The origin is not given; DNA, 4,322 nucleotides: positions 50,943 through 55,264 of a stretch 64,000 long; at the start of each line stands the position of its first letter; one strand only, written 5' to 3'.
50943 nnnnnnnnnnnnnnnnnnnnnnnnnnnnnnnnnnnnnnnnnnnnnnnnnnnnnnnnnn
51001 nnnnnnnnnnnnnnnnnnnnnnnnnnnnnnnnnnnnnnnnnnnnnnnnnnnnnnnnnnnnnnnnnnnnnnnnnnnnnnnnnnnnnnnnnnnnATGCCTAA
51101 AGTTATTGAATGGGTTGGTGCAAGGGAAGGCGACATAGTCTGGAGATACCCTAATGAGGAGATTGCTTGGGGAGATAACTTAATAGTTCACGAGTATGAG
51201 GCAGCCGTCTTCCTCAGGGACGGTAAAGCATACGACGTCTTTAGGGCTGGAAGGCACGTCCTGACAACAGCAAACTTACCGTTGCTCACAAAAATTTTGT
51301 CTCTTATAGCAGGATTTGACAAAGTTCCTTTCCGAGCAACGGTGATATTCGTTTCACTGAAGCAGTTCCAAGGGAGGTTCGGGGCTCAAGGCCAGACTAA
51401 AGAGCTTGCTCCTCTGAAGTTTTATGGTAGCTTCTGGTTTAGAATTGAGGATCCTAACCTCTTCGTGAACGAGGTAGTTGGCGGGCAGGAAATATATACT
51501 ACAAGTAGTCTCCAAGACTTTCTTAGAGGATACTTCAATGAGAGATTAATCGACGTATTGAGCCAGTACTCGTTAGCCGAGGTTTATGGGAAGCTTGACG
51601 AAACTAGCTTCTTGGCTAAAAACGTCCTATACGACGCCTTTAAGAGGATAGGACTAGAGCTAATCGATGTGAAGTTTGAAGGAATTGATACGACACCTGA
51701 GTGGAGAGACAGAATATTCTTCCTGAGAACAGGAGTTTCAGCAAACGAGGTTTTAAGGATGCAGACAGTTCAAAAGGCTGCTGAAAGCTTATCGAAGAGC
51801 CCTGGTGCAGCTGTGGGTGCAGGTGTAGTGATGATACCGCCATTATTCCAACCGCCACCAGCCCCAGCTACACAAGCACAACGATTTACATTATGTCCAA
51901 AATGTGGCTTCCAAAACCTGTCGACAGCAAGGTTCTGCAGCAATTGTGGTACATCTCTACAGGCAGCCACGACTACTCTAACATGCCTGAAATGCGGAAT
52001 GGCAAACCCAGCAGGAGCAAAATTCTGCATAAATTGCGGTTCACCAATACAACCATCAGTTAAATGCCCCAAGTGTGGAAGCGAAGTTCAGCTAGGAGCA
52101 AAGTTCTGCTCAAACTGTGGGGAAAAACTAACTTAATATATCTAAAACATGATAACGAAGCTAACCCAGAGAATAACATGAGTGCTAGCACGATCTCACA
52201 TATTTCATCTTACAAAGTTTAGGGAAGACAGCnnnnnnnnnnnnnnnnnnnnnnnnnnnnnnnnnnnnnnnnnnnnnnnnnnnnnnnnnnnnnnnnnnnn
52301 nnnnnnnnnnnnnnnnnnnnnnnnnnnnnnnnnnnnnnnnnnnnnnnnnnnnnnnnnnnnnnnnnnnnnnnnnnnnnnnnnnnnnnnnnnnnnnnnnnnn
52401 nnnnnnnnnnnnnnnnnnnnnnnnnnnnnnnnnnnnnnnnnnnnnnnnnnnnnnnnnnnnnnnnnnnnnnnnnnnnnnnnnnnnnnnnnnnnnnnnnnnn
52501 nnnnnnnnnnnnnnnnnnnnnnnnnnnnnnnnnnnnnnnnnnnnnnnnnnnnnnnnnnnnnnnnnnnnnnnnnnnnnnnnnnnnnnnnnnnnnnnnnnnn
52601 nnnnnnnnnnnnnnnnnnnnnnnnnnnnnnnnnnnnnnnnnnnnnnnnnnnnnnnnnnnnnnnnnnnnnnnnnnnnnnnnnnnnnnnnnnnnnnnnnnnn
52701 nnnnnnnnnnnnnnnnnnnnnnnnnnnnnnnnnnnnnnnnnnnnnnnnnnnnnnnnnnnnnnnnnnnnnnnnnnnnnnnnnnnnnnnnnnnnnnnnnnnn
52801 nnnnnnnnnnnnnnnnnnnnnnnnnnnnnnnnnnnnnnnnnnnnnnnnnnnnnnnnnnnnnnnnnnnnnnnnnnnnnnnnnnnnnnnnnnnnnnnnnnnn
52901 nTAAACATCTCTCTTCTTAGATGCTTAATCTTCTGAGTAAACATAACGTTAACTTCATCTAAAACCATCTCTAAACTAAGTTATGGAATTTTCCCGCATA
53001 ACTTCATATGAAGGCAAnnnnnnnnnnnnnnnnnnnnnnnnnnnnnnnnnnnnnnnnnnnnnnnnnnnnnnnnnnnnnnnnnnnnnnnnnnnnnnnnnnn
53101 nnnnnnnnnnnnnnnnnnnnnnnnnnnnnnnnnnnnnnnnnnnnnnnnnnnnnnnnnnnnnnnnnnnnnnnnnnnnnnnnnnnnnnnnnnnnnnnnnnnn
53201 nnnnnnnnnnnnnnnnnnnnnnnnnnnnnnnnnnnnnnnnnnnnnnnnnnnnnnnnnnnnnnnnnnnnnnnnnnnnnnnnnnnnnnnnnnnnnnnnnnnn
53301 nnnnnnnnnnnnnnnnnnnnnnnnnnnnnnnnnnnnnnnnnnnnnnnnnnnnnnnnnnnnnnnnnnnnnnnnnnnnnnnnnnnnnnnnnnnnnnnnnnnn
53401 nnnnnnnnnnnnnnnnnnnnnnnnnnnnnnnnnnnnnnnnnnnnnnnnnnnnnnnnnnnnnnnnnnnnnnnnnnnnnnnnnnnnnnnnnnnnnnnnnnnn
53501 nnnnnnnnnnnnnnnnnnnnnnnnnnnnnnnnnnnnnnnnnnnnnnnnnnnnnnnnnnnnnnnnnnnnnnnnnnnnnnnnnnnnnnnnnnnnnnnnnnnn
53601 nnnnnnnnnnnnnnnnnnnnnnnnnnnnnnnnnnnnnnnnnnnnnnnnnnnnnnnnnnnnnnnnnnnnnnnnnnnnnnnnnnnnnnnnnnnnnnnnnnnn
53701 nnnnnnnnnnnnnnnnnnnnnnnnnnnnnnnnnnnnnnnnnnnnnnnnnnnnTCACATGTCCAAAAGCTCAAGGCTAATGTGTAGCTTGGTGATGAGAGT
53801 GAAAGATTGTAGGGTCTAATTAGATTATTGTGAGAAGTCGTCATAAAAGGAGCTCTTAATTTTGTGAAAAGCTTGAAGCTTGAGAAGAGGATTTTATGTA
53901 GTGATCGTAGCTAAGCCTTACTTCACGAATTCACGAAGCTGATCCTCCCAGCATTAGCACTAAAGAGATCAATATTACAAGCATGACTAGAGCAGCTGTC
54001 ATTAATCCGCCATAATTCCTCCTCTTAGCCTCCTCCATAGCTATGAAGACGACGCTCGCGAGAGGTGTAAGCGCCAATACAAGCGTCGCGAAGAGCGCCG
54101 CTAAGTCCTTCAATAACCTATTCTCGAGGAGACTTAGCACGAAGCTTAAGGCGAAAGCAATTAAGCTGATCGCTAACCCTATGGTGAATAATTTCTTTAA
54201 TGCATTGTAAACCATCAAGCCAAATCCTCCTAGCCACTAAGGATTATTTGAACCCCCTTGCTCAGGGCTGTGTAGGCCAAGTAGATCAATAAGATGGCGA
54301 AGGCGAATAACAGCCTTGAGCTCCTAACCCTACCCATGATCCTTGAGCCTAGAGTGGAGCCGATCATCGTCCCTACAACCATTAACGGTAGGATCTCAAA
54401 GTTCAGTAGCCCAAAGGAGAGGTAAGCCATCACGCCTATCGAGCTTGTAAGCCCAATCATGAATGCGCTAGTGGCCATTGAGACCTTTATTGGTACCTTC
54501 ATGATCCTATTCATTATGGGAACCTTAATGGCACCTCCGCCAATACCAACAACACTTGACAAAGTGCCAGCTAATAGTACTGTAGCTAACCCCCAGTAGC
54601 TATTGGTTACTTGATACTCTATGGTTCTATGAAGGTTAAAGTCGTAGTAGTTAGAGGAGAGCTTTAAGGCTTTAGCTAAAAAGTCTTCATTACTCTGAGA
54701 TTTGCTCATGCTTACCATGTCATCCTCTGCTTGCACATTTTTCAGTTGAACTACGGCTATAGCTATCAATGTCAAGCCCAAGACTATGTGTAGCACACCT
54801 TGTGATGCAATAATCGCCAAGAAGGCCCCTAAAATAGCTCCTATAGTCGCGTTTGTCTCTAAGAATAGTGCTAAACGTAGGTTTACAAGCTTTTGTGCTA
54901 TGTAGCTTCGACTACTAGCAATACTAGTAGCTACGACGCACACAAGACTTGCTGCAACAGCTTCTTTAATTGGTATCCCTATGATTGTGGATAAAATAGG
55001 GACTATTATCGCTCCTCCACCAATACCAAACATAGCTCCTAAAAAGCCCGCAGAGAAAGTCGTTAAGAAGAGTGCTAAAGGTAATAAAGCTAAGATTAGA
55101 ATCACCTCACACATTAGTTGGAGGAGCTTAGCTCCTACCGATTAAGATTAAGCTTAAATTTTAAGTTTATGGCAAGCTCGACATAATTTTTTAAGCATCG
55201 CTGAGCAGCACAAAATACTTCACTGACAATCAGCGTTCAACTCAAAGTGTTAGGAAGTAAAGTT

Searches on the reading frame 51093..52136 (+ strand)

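Call 3: search_protein_families(library=pfam, proteins=[window:51093-52136:+], max_evalue=0.01)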
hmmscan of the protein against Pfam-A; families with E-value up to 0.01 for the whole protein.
window:51093-52136:+ (347 aa): 11 families
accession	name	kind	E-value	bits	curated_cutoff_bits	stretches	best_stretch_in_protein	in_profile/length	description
PF13421.11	Band_7_1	-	1.6e-27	97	24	1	16-203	1-198/211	SPFH domain-Band 7 family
PF13240.11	Zn_Ribbon_1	-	9e-24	83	25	3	324-346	1-23/23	zinc-ribbon domain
PF12773.13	DZR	-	3e-22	79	27.3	2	298-343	1-45/45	Double zinc ribbon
PF01145.31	Band_7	-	2.6e-19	70.4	23.6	1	31-208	2-155/176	SPFH domain / Band 7 family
PF24463.1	DUF7577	-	5.5e-15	55.1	28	3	322-346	2-26/27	Domain of unknown function (DUF7577)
PF13248.11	Zn_ribbon_3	-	2.4e-12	46.3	27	2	323-346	3-26/26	zinc-ribbon domain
PF17032.10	Zn_ribbon_15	-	8.7e-05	23.7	28.9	0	322-343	52-73/73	zinc-ribbon family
PF18912.6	DZR_2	-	0.00014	22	27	0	312-346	10-46/56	Double zinc ribbon domain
PF14803.11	Zn_ribbon_Nudix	-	0.00054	20.3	25.6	0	280-291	1-12/34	Nudix N-terminal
PF24460.1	DUF7575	-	0.0019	18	28.5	1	322-346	3-27/28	Domain of unknown function (DUF7575)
PF09297.16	Zn_ribbon_NUD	-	0.002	18.2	24.8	0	277-289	1-13/32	NADH pyrophosphatase zinc ribbon domain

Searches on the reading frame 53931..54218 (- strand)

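Call 3: search_protein_families(library=pfam, proteins=[window:53931-54218:-], max_evalue=0.01)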
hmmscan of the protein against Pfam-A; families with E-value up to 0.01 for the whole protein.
window:53931-54218:- (95 aa): 1 family
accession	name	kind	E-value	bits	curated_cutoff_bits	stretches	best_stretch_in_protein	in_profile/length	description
PF07843.16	DUF1634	-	0.0013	19.3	27.5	1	42-87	57-102/102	Protein of unknown function (DUF1634)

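Call 50: search_protein_families(library=ncbifam, proteins=[window:53931-54218:-], max_evalue=0.00001)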
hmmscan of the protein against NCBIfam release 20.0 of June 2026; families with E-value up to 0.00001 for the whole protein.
window:53931-54218:- (95 aa): 0 families

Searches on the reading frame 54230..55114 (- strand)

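Call 3: search_protein_families(library=pfam, proteins=[window:54230-55114:-], max_evalue=0.01)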
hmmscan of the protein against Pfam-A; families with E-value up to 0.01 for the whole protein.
window:54230-55114:- (294 aa): 1 family
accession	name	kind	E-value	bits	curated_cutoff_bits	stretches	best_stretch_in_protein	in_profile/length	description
PF01925.25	TauE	-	5e-47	161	32.6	1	15-280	1-234/237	Sulfite exporter TauE/SafE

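Call 4: search_protein_families(library=ncbifam, proteins=[window:54230-55114:-], max_evalue=0.01)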
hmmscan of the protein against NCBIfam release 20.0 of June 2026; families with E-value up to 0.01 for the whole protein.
window:54230-55114:- (294 aa): 2 families
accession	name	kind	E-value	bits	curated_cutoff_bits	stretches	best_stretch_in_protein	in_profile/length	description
NF040961.1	MamO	equivalog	6.2e-13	47.9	800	1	73-280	431-644/648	magnetosome protein MamO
NF007909.0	PRK10621.1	equivalog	2.8e-07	30.2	383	1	6-124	6-122/266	hypothetical protein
